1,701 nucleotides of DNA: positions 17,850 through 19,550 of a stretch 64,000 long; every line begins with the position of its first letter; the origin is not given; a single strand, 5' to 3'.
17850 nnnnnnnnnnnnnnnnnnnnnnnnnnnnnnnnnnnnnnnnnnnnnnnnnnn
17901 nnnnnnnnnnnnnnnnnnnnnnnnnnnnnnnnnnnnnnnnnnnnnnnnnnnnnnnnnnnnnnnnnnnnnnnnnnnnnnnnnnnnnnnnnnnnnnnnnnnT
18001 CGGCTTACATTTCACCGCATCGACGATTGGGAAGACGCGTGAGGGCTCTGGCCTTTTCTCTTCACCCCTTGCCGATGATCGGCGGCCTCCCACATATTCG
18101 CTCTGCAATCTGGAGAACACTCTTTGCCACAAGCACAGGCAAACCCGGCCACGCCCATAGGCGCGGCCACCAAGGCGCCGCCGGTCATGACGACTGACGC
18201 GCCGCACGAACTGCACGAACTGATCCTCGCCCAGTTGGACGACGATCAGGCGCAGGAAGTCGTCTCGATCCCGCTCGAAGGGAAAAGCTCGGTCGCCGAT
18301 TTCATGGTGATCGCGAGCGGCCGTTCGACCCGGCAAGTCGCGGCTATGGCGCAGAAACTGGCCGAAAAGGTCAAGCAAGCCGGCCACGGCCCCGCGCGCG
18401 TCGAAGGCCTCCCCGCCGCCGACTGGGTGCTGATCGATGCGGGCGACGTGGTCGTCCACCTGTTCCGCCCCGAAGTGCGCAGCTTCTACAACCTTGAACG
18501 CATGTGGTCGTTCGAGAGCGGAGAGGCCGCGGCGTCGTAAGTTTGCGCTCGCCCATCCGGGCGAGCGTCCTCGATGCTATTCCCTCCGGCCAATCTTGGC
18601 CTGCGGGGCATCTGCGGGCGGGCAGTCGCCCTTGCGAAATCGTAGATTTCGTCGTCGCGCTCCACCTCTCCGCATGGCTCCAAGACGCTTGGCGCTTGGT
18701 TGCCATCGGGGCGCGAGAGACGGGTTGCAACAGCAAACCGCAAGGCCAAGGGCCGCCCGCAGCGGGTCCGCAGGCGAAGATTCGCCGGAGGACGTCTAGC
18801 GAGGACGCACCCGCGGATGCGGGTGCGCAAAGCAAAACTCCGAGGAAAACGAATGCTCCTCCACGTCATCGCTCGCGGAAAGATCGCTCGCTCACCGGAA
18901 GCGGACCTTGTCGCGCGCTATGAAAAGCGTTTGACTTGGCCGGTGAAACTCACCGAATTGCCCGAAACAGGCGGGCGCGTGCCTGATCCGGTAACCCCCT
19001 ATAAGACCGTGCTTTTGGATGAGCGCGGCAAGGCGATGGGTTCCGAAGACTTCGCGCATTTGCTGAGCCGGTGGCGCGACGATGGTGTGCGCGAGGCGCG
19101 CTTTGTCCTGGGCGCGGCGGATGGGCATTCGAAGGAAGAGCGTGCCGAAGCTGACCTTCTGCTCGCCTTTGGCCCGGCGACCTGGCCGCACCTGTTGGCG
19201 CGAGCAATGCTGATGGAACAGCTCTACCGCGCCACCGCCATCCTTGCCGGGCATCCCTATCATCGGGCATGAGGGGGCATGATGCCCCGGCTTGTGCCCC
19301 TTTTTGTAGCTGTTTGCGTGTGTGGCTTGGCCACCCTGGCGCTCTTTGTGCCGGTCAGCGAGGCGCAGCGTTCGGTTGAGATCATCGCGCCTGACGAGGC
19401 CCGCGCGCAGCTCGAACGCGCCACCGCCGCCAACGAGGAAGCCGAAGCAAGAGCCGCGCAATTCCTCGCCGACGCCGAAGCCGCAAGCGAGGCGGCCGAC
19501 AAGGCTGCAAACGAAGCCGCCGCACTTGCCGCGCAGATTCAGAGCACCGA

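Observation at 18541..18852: ~290-bp symmetric, covarying multi-hairpin element inserted between rsfS and rlmH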

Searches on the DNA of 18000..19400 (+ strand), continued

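Call 35: search_with_rna_model(model_id=R1, sources=[L001, L002, L003, L004, L005, L006, L007, L008, L009, L010, L011, L012, L013, L014, L015, L016, L017, L018, L019, L020, L021, L022, L023, L024, L025, L026, L027, L028, L029, L030, L031, L032, L033, L034, L035, L036, L037, L038, L039, L040, L041, L042, L043, L044, L045, L046, L047, L048, L049, L050, L051, L052, L053, L054, L055, L056, L057, L058, L059, L060, L061, L062, L063, L064, L065, L066, L067, L068, L069, L070, L071, L072, L073, L074, L075, L076, L077, L078, L079, L080, L081, L082, L083, L084, L085, L086, L087, L088, L089, L090, L091, L092, L093, L094, L095, L096, L097, L098, L099, L100], max_evalue=0.01)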
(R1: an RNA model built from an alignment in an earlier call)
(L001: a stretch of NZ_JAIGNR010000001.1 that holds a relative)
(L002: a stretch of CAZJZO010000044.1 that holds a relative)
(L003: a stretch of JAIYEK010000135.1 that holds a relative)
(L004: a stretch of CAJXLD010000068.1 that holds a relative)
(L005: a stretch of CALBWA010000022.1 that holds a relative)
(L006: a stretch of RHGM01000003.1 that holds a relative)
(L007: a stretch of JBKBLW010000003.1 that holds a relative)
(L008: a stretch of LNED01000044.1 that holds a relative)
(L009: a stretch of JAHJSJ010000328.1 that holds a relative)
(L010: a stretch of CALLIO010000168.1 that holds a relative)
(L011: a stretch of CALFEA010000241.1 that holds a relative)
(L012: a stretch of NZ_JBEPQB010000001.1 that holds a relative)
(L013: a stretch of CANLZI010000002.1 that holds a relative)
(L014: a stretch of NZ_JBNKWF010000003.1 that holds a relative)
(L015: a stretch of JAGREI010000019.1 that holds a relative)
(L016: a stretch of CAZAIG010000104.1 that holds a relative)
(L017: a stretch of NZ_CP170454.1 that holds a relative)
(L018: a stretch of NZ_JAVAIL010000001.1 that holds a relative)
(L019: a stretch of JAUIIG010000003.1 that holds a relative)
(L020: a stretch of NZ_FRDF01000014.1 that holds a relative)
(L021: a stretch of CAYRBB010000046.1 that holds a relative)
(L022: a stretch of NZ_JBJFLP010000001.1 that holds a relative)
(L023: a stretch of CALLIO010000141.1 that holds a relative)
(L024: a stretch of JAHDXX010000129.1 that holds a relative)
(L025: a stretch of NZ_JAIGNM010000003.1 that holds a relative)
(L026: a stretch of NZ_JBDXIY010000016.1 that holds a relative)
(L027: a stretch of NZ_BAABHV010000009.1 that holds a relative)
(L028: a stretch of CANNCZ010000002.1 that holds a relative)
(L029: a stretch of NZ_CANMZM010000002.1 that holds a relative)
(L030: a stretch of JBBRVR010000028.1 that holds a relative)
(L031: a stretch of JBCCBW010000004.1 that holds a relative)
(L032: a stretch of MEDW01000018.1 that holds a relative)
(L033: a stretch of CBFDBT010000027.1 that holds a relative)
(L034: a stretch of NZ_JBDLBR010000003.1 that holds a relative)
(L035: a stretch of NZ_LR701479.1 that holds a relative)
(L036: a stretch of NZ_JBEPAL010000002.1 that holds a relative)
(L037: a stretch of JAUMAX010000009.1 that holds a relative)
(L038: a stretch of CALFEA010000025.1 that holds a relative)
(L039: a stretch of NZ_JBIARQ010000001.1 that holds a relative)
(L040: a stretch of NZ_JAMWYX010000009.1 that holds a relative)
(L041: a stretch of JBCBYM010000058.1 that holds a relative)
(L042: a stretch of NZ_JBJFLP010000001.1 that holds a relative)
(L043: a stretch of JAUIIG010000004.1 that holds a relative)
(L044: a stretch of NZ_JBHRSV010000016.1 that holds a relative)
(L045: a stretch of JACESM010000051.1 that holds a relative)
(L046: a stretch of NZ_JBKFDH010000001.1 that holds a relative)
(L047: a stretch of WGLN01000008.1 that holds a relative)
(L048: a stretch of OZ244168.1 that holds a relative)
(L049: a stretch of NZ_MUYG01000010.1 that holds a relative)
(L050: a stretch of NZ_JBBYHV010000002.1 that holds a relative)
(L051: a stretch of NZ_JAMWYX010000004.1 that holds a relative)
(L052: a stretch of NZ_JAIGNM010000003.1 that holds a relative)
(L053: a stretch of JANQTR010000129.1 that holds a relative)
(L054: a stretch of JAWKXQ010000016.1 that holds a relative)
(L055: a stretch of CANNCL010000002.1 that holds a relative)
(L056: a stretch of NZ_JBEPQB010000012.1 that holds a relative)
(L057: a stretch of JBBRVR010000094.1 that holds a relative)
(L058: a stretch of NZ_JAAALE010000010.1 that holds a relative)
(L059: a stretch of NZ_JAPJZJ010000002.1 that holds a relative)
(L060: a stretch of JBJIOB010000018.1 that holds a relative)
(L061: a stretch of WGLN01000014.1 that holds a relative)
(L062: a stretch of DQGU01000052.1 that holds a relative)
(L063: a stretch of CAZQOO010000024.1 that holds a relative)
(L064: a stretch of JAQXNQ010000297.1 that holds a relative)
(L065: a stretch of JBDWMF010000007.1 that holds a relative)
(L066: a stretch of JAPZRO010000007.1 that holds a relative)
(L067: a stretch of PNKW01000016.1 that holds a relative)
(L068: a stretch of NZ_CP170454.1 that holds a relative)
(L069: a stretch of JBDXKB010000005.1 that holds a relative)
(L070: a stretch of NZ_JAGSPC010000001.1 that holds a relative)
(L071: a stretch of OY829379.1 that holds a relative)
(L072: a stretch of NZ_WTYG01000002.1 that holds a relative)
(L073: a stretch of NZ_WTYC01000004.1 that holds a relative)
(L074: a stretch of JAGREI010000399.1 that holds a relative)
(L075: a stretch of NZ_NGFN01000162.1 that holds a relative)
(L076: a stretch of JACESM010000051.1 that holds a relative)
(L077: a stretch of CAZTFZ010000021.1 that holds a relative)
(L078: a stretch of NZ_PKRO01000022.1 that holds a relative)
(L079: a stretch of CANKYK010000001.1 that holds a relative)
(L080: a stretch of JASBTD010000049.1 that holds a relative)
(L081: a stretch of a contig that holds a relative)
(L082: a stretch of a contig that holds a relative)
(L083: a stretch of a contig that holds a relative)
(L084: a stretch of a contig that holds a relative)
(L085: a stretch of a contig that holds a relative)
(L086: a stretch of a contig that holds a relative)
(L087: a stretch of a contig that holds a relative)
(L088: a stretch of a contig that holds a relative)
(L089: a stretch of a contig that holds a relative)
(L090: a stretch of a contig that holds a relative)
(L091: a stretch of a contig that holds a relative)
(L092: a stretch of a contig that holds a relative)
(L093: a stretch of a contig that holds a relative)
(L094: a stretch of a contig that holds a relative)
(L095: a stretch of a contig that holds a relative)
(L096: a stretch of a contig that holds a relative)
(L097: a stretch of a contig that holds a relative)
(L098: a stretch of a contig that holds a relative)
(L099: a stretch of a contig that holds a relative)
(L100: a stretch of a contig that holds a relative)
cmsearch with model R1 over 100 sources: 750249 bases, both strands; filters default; matches with E-value up to 0.01: 158.
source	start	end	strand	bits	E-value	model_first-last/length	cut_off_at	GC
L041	2940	3051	+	108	1.3e-27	1-112/112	no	0.68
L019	3795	3906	+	102.6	4.2e-26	1-112/112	no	0.73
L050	2376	2487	-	101.9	6.5e-26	1-112/112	no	0.69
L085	7878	7988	-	101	1.2e-25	1-112/112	no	0.69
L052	2996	3102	+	100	2.3e-25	1-112/112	no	0.75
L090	5616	5727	+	99.9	2.4e-25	1-112/112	no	0.73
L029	537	648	-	99.7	2.7e-25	1-112/112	no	0.66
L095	5489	5596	-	99.5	3.1e-25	1-112/112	no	0.67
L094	3885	3996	-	98.7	5.2e-25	1-112/112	no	0.69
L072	2976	3082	-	98.3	6.8e-25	1-112/112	no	0.7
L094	1321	1432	+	97.9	8.9e-25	1-112/112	no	0.72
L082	222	333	-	96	3e-24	1-112/112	no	0.72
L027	4920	5030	+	96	3.1e-24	1-112/112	no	0.71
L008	2262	2372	+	95.5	4.3e-24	1-112/112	no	0.67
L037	4320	4431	-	95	5.6e-24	1-112/112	no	0.74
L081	7773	7884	+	94.7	7.1e-24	1-112/112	no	0.71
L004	2481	2593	+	94.5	7.8e-24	1-112/112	no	0.71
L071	1816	1928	+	94.4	8.4e-24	1-112/112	no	0.72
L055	3441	3552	+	94.3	8.7e-24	1-112/112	no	0.74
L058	6715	6821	-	93.9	1.2e-23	1-112/112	no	0.7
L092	3914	4024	-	93.2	1.8e-23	1-112/112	no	0.69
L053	3608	3718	+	93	2e-23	1-112/112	no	0.75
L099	5404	5511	-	92.5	2.8e-23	1-112/112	no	0.69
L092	1136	1242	-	91.2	6.8e-23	1-112/112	no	0.76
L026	22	129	+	90.4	1.1e-22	1-112/112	no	0.68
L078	2378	2489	+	90.2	1.3e-22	1-112/112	no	0.7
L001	7648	7754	-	90.1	1.4e-22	1-112/112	no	0.69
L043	5310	5417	+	89.7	1.8e-22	1-112/112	no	0.73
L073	5094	5200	-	88.6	3.6e-22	1-112/112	no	0.7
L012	2560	2670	-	87.6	6.7e-22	1-112/112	no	0.75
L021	6651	6762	+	87.5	7.4e-22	1-112/112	no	0.69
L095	5917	6023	-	86.9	1.1e-21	1-112/112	no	0.69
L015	689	796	+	86.6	1.3e-21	1-112/112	no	0.74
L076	4232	4342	-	86.6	1.3e-21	1-112/112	no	0.74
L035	5751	5867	-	86.6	1.3e-21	1-112/112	no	0.67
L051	696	807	-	86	1.9e-21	1-112/112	no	0.7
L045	2261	2371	+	85.8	2.1e-21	1-112/112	no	0.75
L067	1903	2013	+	85.8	2.1e-21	1-112/112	no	0.75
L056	1464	1572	+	84.8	4.1e-21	1-112/112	no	0.72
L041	2466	2573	+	83.7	8.5e-21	1-112/112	no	0.75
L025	4551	4663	-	82.7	1.6e-20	1-112/112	no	0.71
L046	6821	6933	+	82.7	1.7e-20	1-112/112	no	0.73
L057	2564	2676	-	82.2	2.2e-20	1-112/112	no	0.71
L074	127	251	-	81.2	4.4e-20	1-112/112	no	0.71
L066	3143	3255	+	79.2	1.5e-19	1-112/112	no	0.73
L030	6694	6798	+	78.9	1.9e-19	1-112/112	no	0.68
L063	940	1047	-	78.7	2.1e-19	1-112/112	no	0.72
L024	5397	5509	+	77.5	4.6e-19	1-112/112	no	0.73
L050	5393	5505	-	76.4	9.5e-19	1-112/112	no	0.72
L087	3371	3504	+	73.1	7.9e-18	1-112/112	no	0.71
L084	6642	6750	+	72.4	1.3e-17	1-112/112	no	0.7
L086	4092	4201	-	71.8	1.8e-17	1-112/112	no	0.67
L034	2117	2241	-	71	3e-17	1-112/112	no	0.72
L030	6799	6909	+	68.9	1.2e-16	1-112/112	no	0.62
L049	1062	1169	+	67.3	3.3e-16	1-112/112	no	0.69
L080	6528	6636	-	66.7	4.8e-16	1-112/112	no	0.69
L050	5253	5365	+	66.7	5e-16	1-112/112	no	0.75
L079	2411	2519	+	64.7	1.8e-15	1-112/112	no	0.72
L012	1903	2014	-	64.5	2e-15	1-112/112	no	0.74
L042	521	630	-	63.3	4.5e-15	1-112/112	no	0.73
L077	1920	2028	+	62.7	6.6e-15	1-112/112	no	0.71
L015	824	940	-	62.1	1e-14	1-112/112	no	0.74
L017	1448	1555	+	61.9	1.1e-14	1-112/112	no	0.67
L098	6628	6736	+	61.4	1.5e-14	1-112/112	no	0.71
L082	31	155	+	61.1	1.8e-14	1-112/112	no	0.73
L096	1636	1744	-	60.9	2.1e-14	1-112/112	no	0.72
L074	1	99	+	60.9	2.2e-14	11-112/112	5'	0.7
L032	5160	5268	+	60.8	2.2e-14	1-112/112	no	0.63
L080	5696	5804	-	60.8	2.3e-14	1-112/112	no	0.63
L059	2926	3063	-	60.7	2.3e-14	1-112/112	no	0.7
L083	1248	1385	-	60.7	2.3e-14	1-112/112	no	0.7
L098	3510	3618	-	60.3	3e-14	1-112/112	no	0.61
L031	7208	7316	-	60.3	3.1e-14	1-112/112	no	0.61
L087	3528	3640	-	60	3.7e-14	1-112/112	no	0.73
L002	948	1055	-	58.9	7.6e-14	1-112/112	no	0.65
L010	6561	6657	-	58.5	1e-13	1-112/112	no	0.7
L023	778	874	-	58.3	1.2e-13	1-112/112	no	0.72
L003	4867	4975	+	56.7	3.1e-13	1-112/112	no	0.72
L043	5440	5553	-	56.7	3.2e-13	1-112/112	no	0.71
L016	5620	5741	+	56.4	3.8e-13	1-112/112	no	0.67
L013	6048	6156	-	55.7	6.1e-13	1-112/112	no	0.68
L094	3746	3853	+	55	9.8e-13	1-112/112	no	0.7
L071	7093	7201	+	54.7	1.2e-12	1-112/112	no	0.7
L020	313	423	-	54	1.8e-12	1-112/112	no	0.69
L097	971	1066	-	53.1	3.2e-12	1-112/112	no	0.68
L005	6345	6454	+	52.6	4.5e-12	1-112/112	no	0.74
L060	5069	5177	+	52.3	5.5e-12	1-112/112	no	0.71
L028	7698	7793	+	52.2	5.7e-12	1-112/112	no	0.72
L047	889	997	-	51.5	9.2e-12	1-112/112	no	0.76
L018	2581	2676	+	51.3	1e-11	1-112/112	no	0.74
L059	2784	2896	+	50.7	1.5e-11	1-112/112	no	0.7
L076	6512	6619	-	50.6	1.6e-11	1-112/112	no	0.7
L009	85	195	+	50.2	2.1e-11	1-112/112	no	0.68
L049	692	798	-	50.1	2.2e-11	1-112/112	no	0.63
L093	1467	1574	+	50.1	2.3e-11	1-112/112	no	0.66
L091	3546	3655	-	49.4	3.4e-11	1-112/112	no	0.7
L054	2762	2852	-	49.3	3.8e-11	1-112/112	no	0.68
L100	6464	6558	-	49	4.5e-11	1-112/112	no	0.69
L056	5773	5893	+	48.6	6.1e-11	1-112/112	no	0.72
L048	1828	1952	+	48.1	8.5e-11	1-112/112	no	0.65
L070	5956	6052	+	47.7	1.1e-10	1-112/112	no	0.74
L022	5146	5234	+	47.6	1.1e-10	1-112/112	no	0.7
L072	2838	2954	+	47.6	1.1e-10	1-112/112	no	0.76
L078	2506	2627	-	47.6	1.1e-10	1-112/112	no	0.76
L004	2614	2723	-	47.6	1.1e-10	1-112/112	no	0.72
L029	396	508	+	47.3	1.4e-10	1-112/112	no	0.69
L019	3928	4041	-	47.2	1.5e-10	1-112/112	no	0.69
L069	2914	3009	-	47.2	1.5e-10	1-112/112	no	0.67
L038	7837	7943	-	46.5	2.3e-10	1-112/112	no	0.65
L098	5876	5984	+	46.1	2.9e-10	1-112/112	no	0.7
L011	6226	6348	-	46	3.3e-10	1-112/112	no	0.63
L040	4659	4754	-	45.5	4.4e-10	1-112/112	no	0.7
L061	1760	1890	+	45.3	5.1e-10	1-112/112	no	0.68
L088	3911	4037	-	45.2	5.4e-10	1-112/112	no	0.63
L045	269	382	-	45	5.9e-10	1-112/112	no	0.72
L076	6221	6334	+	45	5.9e-10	1-112/112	no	0.72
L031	2892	3000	+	44.7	7.4e-10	1-112/112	no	0.69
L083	1096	1219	+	44.2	1e-09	1-112/112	no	0.67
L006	4554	4659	+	44.1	1.1e-09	1-112/112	no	0.62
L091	3422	3530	+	44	1.1e-09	1-112/112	no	0.73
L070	4270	4364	+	44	1.2e-09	1-112/112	no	0.74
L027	5097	5209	-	43.8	1.4e-09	1-112/112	no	0.61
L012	2436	2535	+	43.2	2e-09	1-112/112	no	0.76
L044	5000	5091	-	43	2.3e-09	1-112/112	no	0.64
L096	235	352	-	42.7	2.6e-09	1-112/112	no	0.66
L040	4519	4627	+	42.1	4e-09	1-112/112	no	0.73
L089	6001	6095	-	41.6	5.6e-09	1-112/112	no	0.68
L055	3241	3337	-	41.4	6.4e-09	1-112/112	no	0.74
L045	117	225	-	41.2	6.9e-09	1-112/112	no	0.66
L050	2236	2347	+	39.5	2.1e-08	1-112/112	no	0.71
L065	2144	2243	-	36.9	1.2e-07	1-112/112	no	0.63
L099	5250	5354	+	36.9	1.2e-07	1-112/112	no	0.66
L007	6753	6849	-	36.8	1.2e-07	1-112/112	no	0.69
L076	6378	6486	+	36.7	1.3e-07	1-112/112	no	0.67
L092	3778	3887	+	36.5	1.5e-07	1-112/112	no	0.67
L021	6791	6884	-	35.6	2.6e-07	1-112/112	no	0.72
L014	6491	6602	-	35.2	3.4e-07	1-112/112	no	0.69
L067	1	40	-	35.1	3.6e-07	1-40/112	3'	0.68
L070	2920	3055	-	32.8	1.6e-06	1-112/112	no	0.66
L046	7029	7123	+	32.3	2.2e-06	1-112/112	no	0.65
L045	3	91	+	31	5.3e-06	1-112/112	no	0.74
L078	3539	3652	+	30.2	8.5e-06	1-112/112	no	0.72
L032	5310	5423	-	29.6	1.3e-05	1-112/112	no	0.61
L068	7902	8000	+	29.5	1.4e-05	1-86/112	3'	0.65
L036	238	267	+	29.3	1.5e-05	56-85/112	no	0.8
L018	2730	2826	-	29.3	1.6e-05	1-112/112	no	0.74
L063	1311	1428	+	29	1.9e-05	1-112/112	no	0.65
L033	3520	3587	-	28.9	2e-05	1-112/112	no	0.6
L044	4943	4994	-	28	3.6e-05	31-85/112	no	0.73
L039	393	423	-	27.6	4.7e-05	55-85/112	no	0.84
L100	6286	6394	+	24.2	0.00042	1-112/112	no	0.66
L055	2868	2979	+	22.9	0.00096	1-112/112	no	0.71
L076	6342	6377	+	21.9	0.0019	8-87/112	no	0.78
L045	226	261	-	21.9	0.0019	8-87/112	no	0.78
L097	843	950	+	21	0.0032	1-112/112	no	0.66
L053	3744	3787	-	20.7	0.004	69-112/112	5'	0.7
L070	4378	4466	-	19.8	0.0073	1-112/112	no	0.61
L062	2014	2038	+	19.4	0.0092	61-85/112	no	0.88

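Call 75: search_rna_families(sources=[L041, L019, L050, L085, L052, L090, L029, L095, L094, L072, L027, L008, L037, L081, L046, L098, L044, L089], threshold=gathering)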
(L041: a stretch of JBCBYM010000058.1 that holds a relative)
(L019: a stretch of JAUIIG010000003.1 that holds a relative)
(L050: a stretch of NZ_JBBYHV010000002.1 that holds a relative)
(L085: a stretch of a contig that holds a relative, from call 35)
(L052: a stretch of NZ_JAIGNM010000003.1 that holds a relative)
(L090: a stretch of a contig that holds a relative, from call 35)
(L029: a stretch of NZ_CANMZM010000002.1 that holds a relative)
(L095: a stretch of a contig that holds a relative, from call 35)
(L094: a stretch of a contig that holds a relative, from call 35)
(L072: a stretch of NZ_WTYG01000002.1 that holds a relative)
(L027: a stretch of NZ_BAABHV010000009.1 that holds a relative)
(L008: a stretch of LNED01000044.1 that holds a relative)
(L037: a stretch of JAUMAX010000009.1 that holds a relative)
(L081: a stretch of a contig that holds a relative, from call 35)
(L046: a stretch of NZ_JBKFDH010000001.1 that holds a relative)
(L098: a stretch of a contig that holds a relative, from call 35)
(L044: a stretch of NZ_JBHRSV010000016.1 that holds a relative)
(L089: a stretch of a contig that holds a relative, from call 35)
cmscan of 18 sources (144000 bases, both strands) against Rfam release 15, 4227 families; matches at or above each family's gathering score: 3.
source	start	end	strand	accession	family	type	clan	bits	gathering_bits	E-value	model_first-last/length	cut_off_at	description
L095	5614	5685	-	RF00005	tRNA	Gene; tRNA;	CL00001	69.3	29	1.1e-12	1-71/71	no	tRNA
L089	6099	6172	-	RF00005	tRNA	Gene; tRNA;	CL00001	64.2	29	2.8e-11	1-71/71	no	tRNA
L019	1293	1370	+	RF00519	suhB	Gene; sRNA;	CL00108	56.8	41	1.1e-08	1-77/77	no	Makes More Granules Regulator RNA (mmgR)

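Call 76: search_dna_similar(query=window:18541-18852:+, collection=ecoli_genomes, mode=distant, max_evalue=0.001, max_rows=5)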
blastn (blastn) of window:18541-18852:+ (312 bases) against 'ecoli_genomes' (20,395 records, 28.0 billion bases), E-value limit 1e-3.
No match.
